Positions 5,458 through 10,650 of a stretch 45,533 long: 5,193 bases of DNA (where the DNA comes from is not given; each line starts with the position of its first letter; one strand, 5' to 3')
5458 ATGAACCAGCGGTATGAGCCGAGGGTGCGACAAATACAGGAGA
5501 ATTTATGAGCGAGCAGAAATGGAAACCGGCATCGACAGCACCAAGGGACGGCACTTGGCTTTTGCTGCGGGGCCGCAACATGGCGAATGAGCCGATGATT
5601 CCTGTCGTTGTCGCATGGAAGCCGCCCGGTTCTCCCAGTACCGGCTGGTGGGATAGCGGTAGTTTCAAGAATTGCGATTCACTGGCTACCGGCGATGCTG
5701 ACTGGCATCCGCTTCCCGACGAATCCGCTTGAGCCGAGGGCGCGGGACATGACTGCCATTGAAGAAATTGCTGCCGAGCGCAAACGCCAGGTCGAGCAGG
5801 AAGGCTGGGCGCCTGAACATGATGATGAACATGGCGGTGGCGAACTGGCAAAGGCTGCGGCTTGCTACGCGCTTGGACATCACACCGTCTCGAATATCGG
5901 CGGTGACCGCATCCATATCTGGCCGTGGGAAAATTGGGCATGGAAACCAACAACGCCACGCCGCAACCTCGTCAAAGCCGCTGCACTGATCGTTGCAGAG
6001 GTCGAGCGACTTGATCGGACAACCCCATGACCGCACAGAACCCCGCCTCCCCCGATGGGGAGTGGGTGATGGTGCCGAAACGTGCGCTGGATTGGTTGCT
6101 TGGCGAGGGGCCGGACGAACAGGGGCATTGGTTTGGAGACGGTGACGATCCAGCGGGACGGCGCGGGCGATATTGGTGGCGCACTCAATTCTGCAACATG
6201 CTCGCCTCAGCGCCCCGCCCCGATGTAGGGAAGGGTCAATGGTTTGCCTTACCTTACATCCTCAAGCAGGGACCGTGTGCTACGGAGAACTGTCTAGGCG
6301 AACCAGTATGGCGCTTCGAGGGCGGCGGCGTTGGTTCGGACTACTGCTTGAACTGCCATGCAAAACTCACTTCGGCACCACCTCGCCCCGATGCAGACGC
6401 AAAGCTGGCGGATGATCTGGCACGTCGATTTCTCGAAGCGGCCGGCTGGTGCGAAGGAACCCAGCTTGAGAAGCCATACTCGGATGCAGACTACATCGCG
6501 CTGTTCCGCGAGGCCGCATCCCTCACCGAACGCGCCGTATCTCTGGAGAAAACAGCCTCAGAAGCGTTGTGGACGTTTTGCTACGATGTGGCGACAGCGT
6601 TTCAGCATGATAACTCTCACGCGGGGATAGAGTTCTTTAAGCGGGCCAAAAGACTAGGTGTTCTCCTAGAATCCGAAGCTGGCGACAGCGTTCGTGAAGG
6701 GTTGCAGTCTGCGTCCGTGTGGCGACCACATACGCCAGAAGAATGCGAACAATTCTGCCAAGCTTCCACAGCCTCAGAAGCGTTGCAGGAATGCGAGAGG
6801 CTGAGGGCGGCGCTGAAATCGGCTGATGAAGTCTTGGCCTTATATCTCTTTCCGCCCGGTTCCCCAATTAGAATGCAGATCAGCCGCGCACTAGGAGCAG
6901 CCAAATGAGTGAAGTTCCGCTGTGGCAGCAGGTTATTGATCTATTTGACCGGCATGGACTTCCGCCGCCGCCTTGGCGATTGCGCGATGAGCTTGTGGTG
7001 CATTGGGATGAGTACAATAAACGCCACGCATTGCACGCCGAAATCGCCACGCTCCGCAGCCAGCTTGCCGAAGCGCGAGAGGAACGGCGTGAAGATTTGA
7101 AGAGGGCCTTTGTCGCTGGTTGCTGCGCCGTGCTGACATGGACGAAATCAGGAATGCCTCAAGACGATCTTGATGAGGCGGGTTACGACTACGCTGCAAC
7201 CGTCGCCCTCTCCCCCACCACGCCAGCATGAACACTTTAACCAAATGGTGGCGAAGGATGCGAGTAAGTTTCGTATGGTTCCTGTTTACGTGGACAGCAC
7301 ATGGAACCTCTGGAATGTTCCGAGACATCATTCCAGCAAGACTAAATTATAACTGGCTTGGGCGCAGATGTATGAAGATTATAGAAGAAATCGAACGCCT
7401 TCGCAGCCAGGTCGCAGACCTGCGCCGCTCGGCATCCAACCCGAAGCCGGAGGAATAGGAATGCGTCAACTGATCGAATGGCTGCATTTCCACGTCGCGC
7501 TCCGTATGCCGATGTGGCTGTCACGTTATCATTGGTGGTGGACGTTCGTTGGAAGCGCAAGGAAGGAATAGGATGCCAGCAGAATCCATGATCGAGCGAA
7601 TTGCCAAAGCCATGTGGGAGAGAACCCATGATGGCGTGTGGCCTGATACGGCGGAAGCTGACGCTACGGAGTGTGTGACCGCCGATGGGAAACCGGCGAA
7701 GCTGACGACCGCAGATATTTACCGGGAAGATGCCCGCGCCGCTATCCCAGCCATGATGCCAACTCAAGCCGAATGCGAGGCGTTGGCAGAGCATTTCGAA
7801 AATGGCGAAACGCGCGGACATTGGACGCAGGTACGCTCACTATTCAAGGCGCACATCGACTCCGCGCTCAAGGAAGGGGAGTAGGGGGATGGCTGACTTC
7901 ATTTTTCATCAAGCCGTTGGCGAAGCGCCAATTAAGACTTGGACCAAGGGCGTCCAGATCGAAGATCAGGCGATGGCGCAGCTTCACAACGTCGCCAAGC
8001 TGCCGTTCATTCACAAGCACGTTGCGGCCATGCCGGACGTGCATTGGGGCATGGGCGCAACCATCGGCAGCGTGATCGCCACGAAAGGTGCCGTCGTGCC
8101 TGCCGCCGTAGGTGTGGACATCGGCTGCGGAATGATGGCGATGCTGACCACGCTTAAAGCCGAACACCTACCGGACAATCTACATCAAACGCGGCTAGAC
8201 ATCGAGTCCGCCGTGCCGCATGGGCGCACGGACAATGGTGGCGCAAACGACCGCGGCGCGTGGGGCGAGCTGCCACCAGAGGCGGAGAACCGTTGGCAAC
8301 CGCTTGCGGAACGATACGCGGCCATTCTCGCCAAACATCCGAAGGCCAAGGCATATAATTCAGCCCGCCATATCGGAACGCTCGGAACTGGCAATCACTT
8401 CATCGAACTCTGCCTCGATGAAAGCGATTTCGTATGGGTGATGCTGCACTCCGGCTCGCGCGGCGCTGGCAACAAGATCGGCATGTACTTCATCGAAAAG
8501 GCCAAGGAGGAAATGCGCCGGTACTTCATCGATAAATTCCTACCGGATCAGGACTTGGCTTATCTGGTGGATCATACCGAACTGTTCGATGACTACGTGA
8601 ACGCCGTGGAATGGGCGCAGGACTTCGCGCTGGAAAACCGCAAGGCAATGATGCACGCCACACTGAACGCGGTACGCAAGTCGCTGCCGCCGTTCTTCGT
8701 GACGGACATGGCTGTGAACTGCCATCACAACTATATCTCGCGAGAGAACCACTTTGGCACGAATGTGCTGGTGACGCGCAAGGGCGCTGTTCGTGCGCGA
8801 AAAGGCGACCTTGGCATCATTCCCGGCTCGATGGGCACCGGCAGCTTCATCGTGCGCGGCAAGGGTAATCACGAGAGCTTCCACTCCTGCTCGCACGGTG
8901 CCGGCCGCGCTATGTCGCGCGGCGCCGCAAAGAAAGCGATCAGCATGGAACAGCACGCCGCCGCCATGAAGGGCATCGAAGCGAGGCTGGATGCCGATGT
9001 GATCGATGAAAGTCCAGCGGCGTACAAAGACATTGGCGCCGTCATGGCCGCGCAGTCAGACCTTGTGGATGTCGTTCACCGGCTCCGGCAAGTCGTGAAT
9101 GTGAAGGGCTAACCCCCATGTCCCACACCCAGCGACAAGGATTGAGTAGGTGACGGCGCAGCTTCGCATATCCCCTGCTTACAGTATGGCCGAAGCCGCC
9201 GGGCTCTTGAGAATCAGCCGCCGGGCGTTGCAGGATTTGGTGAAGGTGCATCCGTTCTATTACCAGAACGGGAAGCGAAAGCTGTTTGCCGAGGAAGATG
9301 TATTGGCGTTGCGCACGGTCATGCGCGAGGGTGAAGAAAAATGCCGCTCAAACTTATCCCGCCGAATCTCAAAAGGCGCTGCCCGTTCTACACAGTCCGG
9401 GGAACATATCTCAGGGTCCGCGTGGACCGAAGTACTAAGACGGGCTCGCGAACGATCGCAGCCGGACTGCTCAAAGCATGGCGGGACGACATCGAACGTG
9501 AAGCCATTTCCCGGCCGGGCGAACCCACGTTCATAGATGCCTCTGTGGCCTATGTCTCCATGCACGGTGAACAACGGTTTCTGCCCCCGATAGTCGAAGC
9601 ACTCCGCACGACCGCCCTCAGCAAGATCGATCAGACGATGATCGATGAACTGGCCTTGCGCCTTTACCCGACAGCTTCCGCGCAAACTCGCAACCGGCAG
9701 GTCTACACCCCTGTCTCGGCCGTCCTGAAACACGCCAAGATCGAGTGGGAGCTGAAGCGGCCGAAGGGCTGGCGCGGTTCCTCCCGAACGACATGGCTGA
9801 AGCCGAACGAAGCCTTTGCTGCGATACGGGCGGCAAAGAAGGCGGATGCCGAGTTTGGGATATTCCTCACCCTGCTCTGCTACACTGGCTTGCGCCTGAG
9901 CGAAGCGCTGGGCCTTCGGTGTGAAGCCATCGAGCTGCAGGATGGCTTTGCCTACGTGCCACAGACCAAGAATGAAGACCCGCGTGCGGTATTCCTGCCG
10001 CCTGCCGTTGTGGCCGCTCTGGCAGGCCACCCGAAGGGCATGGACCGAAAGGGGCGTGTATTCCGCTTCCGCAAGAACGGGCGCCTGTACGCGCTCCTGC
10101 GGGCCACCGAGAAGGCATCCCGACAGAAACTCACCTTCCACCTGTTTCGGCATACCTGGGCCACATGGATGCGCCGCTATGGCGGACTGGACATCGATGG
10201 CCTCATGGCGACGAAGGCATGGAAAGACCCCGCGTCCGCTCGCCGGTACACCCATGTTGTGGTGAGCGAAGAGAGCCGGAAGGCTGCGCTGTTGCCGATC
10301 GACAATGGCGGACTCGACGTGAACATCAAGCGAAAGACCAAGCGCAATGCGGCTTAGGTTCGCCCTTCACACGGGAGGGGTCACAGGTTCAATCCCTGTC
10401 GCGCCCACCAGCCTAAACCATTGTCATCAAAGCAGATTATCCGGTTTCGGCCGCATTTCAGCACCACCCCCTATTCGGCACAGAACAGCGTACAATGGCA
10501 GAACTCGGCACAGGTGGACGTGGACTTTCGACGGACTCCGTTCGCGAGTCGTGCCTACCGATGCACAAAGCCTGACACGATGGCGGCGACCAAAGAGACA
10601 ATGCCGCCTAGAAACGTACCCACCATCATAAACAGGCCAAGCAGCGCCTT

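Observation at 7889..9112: Intact RtcB RNA ligase as the last early-left gene, directly before xis-int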

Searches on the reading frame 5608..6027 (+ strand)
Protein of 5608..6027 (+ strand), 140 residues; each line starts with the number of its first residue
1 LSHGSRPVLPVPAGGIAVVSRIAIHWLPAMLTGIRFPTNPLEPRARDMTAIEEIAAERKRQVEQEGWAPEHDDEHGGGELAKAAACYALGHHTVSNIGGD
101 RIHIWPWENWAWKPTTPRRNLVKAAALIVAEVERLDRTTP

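Call 32: search_protein_families(library=phrogs, proteins=[window:5608-6027:+], max_evalue=0.001)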
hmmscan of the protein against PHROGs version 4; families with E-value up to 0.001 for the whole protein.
window:5608-6027:+ (140 aa): 9 families
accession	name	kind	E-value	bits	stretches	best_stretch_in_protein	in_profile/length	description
phrog_6628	-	unknown function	3e-38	132.8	1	40-138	569-665/685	-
phrog_9434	-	unknown function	1.3e-36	128.1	1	50-139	401-493/507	-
phrog_11504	-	unknown function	3.7e-35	123.4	1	54-139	282-369/376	-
phrog_9763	-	unknown function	4.7e-35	122.5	1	49-138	150-235/247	-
phrog_3956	-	unknown function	2.9e-27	97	1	54-139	497-577/585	-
phrog_6574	-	unknown function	4.9e-24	86.5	1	52-138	112-206/217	-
phrog_14548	-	unknown function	1.6e-22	81.3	1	49-138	284-370/378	-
phrog_19550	-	unknown function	1.6e-21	78.2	1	45-139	82-179/186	-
phrog_28211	-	unknown function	1e-15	59.1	1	50-138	127-221/234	-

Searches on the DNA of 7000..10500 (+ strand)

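Call 7: search_dna_similar(query=window:7000-10500:+, collection=phages, mode=near, max_rows=20)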
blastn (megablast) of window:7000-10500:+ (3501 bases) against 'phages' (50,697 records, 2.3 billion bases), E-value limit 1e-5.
Records with a match: 3; places in all: 3; records where one place covers at least 80% of the query: 0.
Best place of each record, by identity: 60-80% 3.
By first word of the organism name: Sphingobium 2; Erythrobacter 1.
By host as written in the record: Sphingobium sp. IP1 2; Erythrobacter sp. 1.
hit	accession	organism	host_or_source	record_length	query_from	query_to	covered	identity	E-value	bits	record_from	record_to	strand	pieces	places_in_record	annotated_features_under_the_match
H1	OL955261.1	Erythrobacter phage vB_EliS-L02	Erythrobacter sp.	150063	1370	2056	20%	72.3%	3e-43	183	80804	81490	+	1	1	RNA-splicing ligase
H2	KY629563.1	Sphingobium phage Lacusarx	Sphingobium sp. IP1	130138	1367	1854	14%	77.1%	1e-72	281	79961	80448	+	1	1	rtcB: RNA-splicing ligase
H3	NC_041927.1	Sphingobium phage Lacusarx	Sphingobium sp. IP1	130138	1367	1854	14%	77.1%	1e-72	281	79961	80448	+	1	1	rtcB: tRNA splicing ligase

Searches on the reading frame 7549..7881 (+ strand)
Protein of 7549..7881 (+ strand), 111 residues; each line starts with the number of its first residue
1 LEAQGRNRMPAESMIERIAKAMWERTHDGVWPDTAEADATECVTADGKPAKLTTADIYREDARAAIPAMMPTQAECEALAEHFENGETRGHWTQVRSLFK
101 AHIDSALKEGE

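Call 6: search_protein_families(library=pfam, proteins=[window:7549-7881:+], max_evalue=0.01)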
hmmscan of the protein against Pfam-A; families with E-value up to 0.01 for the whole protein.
window:7549-7881:+ (111 aa): 0 families

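Call 32: search_protein_families(library=phrogs, proteins=[window:7549-7881:+], max_evalue=0.001)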
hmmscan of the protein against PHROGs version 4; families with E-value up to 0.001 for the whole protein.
window:7549-7881:+ (111 aa): 0 families
